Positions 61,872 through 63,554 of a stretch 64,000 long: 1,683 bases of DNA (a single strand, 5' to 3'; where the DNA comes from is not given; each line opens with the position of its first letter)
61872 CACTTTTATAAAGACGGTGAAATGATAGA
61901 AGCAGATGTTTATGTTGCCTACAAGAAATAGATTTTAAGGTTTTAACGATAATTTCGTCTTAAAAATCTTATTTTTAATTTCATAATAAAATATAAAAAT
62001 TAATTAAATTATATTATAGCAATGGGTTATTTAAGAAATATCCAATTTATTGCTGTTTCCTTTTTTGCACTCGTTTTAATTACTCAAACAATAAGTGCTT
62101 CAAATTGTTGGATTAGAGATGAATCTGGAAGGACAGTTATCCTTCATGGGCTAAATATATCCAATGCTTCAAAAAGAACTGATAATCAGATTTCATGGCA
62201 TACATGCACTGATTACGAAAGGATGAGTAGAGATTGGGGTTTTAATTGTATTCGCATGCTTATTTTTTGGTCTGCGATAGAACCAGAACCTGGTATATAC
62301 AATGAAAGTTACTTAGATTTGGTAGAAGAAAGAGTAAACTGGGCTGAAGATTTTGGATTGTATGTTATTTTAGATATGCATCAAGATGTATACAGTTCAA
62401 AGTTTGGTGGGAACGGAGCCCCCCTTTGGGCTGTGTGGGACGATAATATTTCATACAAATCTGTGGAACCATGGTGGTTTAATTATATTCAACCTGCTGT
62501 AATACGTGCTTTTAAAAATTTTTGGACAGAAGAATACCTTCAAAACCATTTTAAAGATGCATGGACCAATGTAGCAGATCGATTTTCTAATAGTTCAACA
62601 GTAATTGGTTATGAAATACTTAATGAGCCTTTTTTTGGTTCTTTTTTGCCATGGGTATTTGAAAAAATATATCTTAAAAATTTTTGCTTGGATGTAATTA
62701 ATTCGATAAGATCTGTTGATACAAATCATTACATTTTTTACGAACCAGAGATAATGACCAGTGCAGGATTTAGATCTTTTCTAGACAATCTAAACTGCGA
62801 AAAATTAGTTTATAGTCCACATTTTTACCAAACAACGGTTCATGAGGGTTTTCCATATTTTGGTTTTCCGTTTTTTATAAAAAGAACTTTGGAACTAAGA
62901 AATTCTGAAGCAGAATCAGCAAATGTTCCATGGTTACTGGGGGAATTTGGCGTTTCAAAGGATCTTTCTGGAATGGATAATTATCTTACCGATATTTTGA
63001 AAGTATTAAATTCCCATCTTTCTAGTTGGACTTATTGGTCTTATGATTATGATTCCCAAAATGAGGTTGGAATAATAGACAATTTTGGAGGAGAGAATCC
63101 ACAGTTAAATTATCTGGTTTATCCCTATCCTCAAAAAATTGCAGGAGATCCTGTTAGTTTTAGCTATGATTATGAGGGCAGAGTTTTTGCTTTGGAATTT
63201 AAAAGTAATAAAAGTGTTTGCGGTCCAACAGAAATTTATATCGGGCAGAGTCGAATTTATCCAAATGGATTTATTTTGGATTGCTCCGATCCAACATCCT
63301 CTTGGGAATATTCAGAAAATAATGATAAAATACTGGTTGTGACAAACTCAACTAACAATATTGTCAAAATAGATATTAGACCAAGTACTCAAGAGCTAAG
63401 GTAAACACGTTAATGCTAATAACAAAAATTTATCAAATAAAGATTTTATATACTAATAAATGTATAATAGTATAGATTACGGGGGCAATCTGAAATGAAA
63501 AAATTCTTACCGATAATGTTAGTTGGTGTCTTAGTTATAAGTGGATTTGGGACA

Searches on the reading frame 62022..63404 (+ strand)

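Call 9: search_protein_families(library=pfam, proteins=[window:62022-63404:+], max_evalue=0.0001)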
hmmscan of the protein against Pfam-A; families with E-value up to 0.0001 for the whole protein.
window:62022-63404:+ (460 aa): 3 families
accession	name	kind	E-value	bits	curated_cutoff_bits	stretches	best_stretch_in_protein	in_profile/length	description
PF00150.24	Cellulase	-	2.6e-38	132.5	23.5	1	35-344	4-271/272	Cellulase (glycosyl hydrolase family 5)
PF18564.7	Glyco_hydro_5_C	-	5.4e-15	56.1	22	1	368-450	2-85/87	Glycoside hydrolase family 5 C-terminal domain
PF01301.25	Glyco_hydro_35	-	2e-05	24.8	27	1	67-157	31-120/319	Glycosyl hydrolases family 35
